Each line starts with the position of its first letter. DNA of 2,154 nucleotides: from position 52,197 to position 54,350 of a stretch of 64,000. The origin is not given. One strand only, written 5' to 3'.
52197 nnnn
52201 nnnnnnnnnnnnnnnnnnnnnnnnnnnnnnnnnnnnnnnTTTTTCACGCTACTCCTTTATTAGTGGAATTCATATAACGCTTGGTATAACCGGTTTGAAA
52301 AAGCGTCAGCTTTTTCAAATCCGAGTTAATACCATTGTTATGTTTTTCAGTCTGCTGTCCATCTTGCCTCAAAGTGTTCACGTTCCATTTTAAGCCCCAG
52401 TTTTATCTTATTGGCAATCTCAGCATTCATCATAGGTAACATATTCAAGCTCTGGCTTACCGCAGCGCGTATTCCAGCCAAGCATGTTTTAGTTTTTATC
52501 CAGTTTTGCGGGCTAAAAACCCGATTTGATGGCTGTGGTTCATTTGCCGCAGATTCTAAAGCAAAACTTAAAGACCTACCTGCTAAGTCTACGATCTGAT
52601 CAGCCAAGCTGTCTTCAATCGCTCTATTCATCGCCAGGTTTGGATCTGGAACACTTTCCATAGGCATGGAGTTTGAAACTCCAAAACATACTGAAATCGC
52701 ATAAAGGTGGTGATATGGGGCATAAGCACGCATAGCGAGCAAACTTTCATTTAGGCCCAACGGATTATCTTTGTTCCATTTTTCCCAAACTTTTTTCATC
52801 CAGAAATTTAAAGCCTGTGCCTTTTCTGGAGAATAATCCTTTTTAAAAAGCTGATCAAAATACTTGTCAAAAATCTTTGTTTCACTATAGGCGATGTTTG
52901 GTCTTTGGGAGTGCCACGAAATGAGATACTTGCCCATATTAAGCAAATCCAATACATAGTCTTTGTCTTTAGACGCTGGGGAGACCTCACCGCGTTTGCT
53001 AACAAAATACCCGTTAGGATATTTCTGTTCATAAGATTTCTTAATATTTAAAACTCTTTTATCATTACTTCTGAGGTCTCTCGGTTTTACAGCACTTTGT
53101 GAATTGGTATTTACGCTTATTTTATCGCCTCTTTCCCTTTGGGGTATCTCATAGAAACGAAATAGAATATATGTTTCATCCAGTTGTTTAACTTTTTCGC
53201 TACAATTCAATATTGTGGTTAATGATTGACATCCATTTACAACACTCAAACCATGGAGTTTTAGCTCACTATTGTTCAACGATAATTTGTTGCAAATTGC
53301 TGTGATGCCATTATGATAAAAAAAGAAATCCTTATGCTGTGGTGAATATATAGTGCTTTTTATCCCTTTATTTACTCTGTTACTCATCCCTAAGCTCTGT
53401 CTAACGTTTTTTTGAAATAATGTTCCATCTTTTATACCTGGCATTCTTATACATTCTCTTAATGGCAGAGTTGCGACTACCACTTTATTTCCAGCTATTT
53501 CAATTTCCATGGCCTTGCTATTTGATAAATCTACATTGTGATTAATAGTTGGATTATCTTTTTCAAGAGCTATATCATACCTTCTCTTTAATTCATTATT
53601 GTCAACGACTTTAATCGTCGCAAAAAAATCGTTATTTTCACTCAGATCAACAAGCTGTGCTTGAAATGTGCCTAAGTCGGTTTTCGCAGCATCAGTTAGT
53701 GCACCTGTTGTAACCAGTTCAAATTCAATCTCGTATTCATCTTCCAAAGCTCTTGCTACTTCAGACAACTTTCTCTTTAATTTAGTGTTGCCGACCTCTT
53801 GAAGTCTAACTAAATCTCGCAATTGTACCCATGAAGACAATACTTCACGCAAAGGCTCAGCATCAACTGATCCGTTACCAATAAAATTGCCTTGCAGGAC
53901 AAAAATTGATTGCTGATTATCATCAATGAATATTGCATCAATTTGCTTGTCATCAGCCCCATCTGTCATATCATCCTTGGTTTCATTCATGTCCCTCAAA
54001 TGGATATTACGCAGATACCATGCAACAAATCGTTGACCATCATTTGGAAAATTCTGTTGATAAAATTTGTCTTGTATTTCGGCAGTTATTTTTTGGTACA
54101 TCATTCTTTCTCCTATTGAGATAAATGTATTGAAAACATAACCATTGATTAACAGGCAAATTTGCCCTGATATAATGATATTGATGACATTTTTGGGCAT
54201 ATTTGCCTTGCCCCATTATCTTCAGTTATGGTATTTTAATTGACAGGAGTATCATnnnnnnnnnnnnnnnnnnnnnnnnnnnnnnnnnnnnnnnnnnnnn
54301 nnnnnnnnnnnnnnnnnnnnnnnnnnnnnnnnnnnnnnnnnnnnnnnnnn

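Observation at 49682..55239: Chromosomal integron with structurally verifiable cassette boundaries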

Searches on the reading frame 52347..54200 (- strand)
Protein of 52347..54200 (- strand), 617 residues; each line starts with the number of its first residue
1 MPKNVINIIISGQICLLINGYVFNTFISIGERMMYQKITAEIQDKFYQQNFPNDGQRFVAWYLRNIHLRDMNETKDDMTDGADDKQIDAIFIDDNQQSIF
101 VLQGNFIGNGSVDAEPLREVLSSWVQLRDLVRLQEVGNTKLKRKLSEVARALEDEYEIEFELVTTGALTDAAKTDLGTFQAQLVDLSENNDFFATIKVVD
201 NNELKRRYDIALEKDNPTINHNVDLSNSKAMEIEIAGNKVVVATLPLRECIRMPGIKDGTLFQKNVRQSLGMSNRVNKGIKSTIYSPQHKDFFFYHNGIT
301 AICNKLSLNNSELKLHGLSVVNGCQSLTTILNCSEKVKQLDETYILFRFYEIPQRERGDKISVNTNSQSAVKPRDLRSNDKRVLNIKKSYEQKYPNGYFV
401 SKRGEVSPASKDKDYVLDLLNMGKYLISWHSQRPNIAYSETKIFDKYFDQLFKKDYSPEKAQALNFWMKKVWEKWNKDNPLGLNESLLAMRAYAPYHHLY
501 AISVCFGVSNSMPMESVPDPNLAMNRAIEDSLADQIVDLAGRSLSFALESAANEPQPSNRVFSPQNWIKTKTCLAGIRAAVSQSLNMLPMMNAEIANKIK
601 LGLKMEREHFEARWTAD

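Call 3: search_protein_families(library=pfam, proteins=[window:52347-54200:-], max_evalue=0.01)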
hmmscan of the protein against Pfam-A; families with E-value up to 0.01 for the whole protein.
window:52347-54200:- (617 aa): 1 family
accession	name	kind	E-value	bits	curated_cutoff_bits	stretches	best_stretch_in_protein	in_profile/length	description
PF10592.14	AIPR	-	7.4e-36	124.8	25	1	262-475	1-235/308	AIPR protein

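Call 5: search_protein_families(library=ncbifam, proteins=[window:52347-54200:-], max_evalue=0.001)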
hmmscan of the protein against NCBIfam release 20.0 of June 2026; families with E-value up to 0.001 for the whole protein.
window:52347-54200:- (617 aa): 1 family
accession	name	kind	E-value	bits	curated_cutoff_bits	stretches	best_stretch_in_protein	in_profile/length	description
NF041935.1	MzaE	equivalog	3.1e-09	35.9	1050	1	261-394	243-389/593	MZA anti-phage system associated AIPR family protein MzaE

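Call 6: search_protein_families(library=padloc, proteins=[window:52347-54200:-], max_evalue=0.001)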
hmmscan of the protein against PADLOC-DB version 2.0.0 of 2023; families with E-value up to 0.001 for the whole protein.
window:52347-54200:- (617 aa): 2 families
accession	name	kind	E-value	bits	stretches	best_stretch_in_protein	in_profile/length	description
PDLC02357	AbiU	-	1.6e-35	121.3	1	137-538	129-505/537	AbiU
PDLC02207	MzaE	-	3.8e-05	20.4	1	261-330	244-318/598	-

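Call 45: find_encoding_contigs(protein=window:52347-54104:-, flank=10000, max_places=6)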
Protein window:52347-54104:- (585 aa): no gene with exactly this product is on record in the collection.

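Call 98: find_homologous_proteins(query=window:52347-54104:-, max_evalue=1e-20)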
Query window:52347-54104:- (585 aa): 3533 proteins with E <= 1e-20 among 8000 candidates; the best 120 are listed.
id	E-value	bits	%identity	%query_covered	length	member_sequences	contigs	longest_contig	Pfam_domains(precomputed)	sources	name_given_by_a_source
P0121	0.0e+0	1226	99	92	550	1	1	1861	PF10592.15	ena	-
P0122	0.0e+0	1220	91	100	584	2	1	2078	PF10592.15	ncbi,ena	-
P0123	0.0e+0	1207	89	100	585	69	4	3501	PF10592.15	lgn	-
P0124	0.0e+0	1180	87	100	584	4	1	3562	PF10592.15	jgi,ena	-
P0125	0.0e+0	1177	86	100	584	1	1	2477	PF10592.15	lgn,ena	-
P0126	0.0e+0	1175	87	100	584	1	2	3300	PF10592.15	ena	-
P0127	0.0e+0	1172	86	100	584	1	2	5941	PF10592.15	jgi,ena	-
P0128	0.0e+0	1170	85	100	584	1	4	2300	PF10592.15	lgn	-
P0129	0.0e+0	1170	86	100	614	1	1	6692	PF10592.15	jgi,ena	-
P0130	0.0e+0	1167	86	100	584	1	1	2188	PF10592.15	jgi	-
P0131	0.0e+0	1165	86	100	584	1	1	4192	PF10592.15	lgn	-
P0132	0.0e+0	1159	85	100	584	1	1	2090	PF10592.15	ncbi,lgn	-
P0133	0.0e+0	1155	84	100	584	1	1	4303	PF10592.15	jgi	-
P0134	0.0e+0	1150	84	100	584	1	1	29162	PF10592.15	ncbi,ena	-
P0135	0.0e+0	1147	84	100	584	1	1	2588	PF10592.15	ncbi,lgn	-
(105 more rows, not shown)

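Call 99: find_encoding_contigs(protein=P0123, flank=2500, max_places=4)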
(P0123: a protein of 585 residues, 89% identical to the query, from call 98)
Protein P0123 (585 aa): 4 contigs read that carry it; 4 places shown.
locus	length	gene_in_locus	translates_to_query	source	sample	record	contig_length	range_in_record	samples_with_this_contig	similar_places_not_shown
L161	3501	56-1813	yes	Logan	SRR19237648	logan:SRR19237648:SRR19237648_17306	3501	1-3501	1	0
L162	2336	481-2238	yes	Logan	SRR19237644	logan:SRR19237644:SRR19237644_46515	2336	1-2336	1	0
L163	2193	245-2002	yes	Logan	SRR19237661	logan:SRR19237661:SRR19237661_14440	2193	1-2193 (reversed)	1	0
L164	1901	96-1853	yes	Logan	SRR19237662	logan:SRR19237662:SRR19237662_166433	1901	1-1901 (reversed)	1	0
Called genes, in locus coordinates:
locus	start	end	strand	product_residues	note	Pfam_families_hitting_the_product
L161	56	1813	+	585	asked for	PF10592:AIPR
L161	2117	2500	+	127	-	PF08282:Hydrolase_3 (weak)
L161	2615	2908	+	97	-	PF04365:BrnT_toxin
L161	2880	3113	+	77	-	-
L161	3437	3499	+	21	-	?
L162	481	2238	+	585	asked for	PF10592:AIPR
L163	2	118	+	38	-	?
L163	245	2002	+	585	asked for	PF10592:AIPR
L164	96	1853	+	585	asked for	PF10592:AIPR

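Call 100: find_encoding_contigs(protein=P0124, flank=2500, max_places=3)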
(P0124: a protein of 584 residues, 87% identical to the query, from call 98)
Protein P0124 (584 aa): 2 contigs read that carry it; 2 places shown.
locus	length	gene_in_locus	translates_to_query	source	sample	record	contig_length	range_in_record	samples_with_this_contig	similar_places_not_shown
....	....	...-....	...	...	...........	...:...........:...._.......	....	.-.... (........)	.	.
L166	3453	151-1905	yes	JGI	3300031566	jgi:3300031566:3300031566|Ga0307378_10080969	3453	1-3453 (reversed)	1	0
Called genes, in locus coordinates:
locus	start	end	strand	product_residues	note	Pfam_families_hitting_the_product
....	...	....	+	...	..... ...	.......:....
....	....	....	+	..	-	-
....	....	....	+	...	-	-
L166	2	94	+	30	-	?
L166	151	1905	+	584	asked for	PF10592:AIPR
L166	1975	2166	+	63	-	-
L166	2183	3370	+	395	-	-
